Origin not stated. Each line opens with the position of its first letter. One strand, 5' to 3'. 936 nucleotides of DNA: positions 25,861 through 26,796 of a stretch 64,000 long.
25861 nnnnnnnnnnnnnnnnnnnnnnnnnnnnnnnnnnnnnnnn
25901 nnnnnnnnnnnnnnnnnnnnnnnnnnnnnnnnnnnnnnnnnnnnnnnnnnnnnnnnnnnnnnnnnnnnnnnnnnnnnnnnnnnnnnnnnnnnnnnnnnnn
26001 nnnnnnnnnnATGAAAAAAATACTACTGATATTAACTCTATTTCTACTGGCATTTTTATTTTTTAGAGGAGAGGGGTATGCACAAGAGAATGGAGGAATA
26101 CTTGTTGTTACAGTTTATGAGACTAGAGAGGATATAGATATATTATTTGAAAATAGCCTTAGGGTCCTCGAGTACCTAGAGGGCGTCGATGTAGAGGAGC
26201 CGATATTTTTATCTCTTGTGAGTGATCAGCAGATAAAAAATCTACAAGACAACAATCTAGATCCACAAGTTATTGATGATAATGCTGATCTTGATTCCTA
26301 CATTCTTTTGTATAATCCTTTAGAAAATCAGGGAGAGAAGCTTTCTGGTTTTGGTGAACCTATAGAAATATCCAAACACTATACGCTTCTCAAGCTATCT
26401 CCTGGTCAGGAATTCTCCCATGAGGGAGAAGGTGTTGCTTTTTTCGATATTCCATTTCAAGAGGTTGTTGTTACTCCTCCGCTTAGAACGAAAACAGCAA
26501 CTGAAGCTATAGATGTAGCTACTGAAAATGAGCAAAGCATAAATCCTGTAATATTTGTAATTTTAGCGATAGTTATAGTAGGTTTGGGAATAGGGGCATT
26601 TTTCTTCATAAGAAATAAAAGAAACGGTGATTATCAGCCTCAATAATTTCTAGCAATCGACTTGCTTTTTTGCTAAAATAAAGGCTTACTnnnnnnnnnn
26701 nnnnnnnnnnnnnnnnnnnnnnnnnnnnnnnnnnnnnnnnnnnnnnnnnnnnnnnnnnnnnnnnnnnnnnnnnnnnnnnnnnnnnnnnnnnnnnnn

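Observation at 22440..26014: Translationally coupled small Cys protein and secreted M4-M28 double protease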

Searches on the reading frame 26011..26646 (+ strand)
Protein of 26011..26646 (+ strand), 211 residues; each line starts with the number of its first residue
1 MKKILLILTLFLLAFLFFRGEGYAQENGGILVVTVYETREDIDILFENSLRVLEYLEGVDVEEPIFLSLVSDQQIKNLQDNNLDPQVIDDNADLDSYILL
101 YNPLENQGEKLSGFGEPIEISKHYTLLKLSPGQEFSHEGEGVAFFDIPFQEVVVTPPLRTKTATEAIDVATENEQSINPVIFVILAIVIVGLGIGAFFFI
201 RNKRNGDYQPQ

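Call 3: search_protein_families(library=pfam, proteins=[window:26011-26646:+], max_evalue=0.01)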
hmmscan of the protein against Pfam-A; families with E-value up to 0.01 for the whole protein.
window:26011-26646:+ (211 aa): 0 families

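Call 4: search_protein_families(library=ncbifam, proteins=[window:26011-26646:+], max_evalue=0.01)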
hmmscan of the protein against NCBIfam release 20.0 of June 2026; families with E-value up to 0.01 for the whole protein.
window:26011-26646:+ (211 aa): 0 families

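Call 33: find_homologous_proteins(query=A3, max_evalue=0.001)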
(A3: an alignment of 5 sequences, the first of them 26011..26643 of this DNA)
Query A3 (5 sequences) (211 aa, profile of the alignment): 19 proteins with E <= 0.001 among 8000 candidates.
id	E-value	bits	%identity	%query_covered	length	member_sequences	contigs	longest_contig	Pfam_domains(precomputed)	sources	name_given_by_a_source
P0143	1.6e-99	350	100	100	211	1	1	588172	-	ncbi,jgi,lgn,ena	-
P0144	5.3e-99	348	69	91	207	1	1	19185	-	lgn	-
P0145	5.9e-97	341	47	96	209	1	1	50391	-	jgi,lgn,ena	-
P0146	1.0e-84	301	46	67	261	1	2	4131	-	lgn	-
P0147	2.3e-81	290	56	78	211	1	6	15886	-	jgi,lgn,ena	-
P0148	8.5e-80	285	56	99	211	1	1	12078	-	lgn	-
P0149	1.5e-67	245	42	99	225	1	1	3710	-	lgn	-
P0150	3.6e-67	244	38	97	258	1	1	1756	-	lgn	-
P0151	1.1e-66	242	42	100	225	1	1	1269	-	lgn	-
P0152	1.9e-66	242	38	91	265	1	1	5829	-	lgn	-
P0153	3.1e-64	234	41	87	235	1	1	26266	-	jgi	jgi:hypothetical protein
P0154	1.3e-63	232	46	68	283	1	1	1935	-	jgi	-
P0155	4.7e-59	217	51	92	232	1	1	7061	-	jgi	-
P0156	5.5e-57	211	45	81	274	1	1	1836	-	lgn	-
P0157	1.7e-55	206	50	81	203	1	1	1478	-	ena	-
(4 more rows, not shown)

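Call 47: predict_structure(alignment_id=A6)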
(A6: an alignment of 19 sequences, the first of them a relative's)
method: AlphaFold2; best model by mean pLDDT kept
length: 211 residues; sequences in the alignment: 19
mean_pLDDT: 84.5   pTM: 0.62
mean pLDDT of the five models: 84.5, 84.1, 83.4, 81.6, 81.3
residues with pLDDT >= 90: 127; 70-90: 39; 50-70: 32; < 50: 13
segments of 3 or more residues with pLDDT < 50: 162-168, 171-174
pLDDT, mean of each block of 10 residues (from residue 1): 87 80 65 97 95 92 95 97 98 94 97 97 97 94 93 58 50 59 84 86 63 48
secondary structure, 60 per line:
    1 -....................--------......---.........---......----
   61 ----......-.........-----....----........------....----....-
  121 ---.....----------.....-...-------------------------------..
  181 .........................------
elements in order: H2-21 E30-35 H39-47 E51-56 E65-70 H72-80 E86-89 E97-101 H108-111 E116-119 E124-128 H139-143 E145-147 H179-205

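Call 58: find_encoding_contigs(protein=P0153, flank=8000, max_places=1)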
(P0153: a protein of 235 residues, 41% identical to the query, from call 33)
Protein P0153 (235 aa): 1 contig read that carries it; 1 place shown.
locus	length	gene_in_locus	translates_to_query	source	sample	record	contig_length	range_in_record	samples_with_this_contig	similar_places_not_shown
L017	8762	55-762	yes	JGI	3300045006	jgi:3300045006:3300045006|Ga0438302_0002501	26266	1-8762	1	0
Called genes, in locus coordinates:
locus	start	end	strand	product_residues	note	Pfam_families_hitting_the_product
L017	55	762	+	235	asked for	-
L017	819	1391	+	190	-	PF01936:NYN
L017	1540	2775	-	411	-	PF13173:AAA_14, PF13635:DUF4143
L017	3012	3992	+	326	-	-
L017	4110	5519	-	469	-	PF01053:Cys_Met_Meta_PP, PF00155:Aminotran_1_2 (weak)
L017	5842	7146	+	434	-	-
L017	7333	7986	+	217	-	PF01797:Y1_Tnp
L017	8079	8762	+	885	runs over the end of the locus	PF00690:Cation_ATPase_N, PF00122:E1-E2_ATPase, PF13246:Cation_ATPase, PF00702:Hydrolase, PF00689:Cation_ATPase_C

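Call 59: find_encoding_contigs(protein=P0155, flank=8000, max_places=1)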
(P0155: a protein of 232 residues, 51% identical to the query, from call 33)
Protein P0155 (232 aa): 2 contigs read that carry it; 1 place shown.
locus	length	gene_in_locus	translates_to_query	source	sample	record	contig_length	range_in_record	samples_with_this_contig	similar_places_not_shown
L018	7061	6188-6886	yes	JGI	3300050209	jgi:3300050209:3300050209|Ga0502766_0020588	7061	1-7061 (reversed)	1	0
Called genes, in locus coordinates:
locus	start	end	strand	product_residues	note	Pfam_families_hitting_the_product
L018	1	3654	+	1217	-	?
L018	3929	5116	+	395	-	PF05496:RuvB_N, PF00004:AAA, PF07728:AAA_5 (faint), PF16193:AAA_assoc_2, PF12002:MgsA_C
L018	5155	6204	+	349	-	PF04389:Peptidase_M28, PF01546:Peptidase_M20 (weak), PF05450:Nicastrin (weak)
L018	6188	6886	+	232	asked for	-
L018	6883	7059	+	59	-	?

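Call 68: find_related_loci(query=A6, collection=metagenome_contigs, flank=6000)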
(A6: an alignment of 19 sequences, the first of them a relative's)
Query A6 (211 aa) in metagenome_contigs; peptide patterns used: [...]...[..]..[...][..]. (x = any residue, [..] = any of these).
100 stretches matched a pattern; 7 encode a relative of the query (tblastn E <= 1e-3); 7 distinct loci.
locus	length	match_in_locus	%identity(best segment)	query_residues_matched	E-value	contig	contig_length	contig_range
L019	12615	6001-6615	47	6-208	5e-59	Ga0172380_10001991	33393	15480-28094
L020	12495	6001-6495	56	1-165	8e-59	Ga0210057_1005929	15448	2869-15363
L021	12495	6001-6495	56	1-165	8e-59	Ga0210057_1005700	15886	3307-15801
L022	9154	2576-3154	39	24-205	6e-39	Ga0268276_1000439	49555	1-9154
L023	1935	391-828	46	20-162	1e-36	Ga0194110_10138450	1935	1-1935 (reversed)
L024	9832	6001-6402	31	29-164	3e-18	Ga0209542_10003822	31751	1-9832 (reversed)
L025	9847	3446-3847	31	29-164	3e-18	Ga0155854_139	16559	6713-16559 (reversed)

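Call 73: search_protein_families(library=pfam, proteins=[L020:2675-3121:+, L020:3054-5996:+, L024:3397-5988:+], max_evalue=0.01)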
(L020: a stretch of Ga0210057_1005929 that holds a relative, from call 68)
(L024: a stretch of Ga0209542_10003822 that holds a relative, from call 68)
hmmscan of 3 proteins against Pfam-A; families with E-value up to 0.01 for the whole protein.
L020:2675-3121:+ (149 aa): 0 families

L020:3054-5996:+ (981 aa): 7 families
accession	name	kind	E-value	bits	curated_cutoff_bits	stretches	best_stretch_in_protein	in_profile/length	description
PF00082.27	Peptidase_S8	-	4.9e-57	193.9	21.8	1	186-439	2-274/288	Subtilase family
PF04389.22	Peptidase_M28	-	7.3e-40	137.2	21.3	1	773-973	1-191/193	Peptidase family M28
PF17210.9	SdrD_B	-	8.9e-06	26.3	29.7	1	492-550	5-66/112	SdrD B-like domain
PF05450.20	Nicastrin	-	2.3e-05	24.5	25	1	786-961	2-192/218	Nicastrin large lobe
PF01546.33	Peptidase_M20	-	0.00012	22.5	24.6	1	790-975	3-204/206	Peptidase family M20/M25/M40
PF16254.10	DUF4910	-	0.00013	21.3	26.6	1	810-975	83-241/247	Domain of unknown function (DUF4910)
PF22148.1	Fervidolysin_NPro-like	-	0.0069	17.2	21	0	62-87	10-36/81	Fervidolysin N-terminal prodomain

L024:3397-5988:+ (864 aa): 1 family
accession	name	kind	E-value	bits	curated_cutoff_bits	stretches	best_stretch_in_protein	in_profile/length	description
PF04389.22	Peptidase_M28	-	1.4e-24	87.4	21.3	1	358-539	1-175/193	Peptidase family M28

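Call 83: fold_search(model_id=the predicted structure, library=pdb)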
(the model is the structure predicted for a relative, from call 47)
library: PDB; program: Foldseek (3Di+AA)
matches with E <= 10: 838; with E <= 0.001: 0
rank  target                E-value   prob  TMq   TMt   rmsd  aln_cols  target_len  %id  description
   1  5ifn_A                2.1e-02  0.63  0.22  0.19  19.7       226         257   12  Human PSPC1 Homodimer (released 2017-08-09)
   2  6ncq                  2.1e-02  0.54  0.19  0.17  20.6       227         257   10  The dimerization domain of human SFPQ in space group C2221 (released 2019-06-26)
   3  3sde_A                2.3e-02  0.60  0.21  0.19  19.6       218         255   12  Crystal structure of a paraspeckle-protein heterodimer, PSPC1/NONO (released 2012-03-14)
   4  7lrq_A                2.6e-02  0.57  0.20  0.18  11.7       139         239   12  Crystal structure of human SFPQ/NONO heterodimer, conserved DBHS region (released 2021-05-12)
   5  5ifm_F                2.6e-02  0.54  0.21  0.18  19.1       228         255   13  Human NONO (p54nrb) Homodimer (released 2016-11-09)
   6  9gni_AB               2.6e-02  0.54  0.21  0.17  20.0       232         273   12  NONO/SFPQ filament: composite structure (released 2025-09-17)
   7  9nzi_C                2.9e-02  0.51  0.20  0.18  20.1       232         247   12  NONO homodimer bound to (R)-SKBG-1 (released 2025-12-17)
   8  3sde_B                3.9e-02  0.47  0.21  0.19  20.1       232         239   12  Crystal structure of a paraspeckle-protein heterodimer, PSPC1/NONO (released 2012-03-14)
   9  6wmz_B                4.1e-02  0.44  0.20  0.18  20.3       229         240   13  Crystal structure of human SFPQ/NONO complex (released 2021-04-28)
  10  9qxz_D                5.2e-02  0.38  0.20  0.18  20.0       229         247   12  Structure of human NONO bound to (R)-SKBG-1 in p212121 (released 2025-12-17)
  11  6kor                  5.5e-02  0.47  0.20  0.24  13.7       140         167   14  Crystal structure of the RRM domain of SYNCRIP (released 2020-01-22)
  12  2f06_A                5.9e-02  0.84  0.26  0.35   9.3       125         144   16  Crystal structure of protein BT0572 from Bacteroides thetaiotaomicron (released 2005-12-27)
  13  6m75_A                6.2e-02  0.69  0.22  0.27  13.1       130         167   12  C-Myc DNA binding protein complex (released 2021-03-17)
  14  5jjb                  6.6e-02  0.44  0.21  0.13   9.9       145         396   10  Crystal structure of Mycobacterium avium SerB2 mutant D343G (released 2016-05-18)
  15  9qzl_B                7.0e-02  0.35  0.21  0.19  22.9       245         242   11  Structure of NONO bound to (R)-SKBG-1 in P43212 (released 2025-12-17)
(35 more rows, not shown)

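Call 94: search_solved_structures(query=A6, max_evalue=10)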
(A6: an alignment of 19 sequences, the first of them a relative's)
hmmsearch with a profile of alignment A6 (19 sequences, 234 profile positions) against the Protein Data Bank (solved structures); distinct sequences matched with E-value up to 10: 2.
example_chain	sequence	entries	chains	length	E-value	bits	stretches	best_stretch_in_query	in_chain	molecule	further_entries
9c3c_B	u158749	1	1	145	0.5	13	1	153-214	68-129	Beta-dystroglycan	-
2lk9_A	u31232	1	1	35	2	11.1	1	182-212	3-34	Bone marrow stromal antigen 2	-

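Call 95: search_protein_families(library=padloc, proteins=[window:26011-26643:+], max_evalue=0.01)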
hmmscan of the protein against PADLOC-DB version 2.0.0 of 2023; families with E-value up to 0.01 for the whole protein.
window:26011-26643:+ (211 aa): 0 families
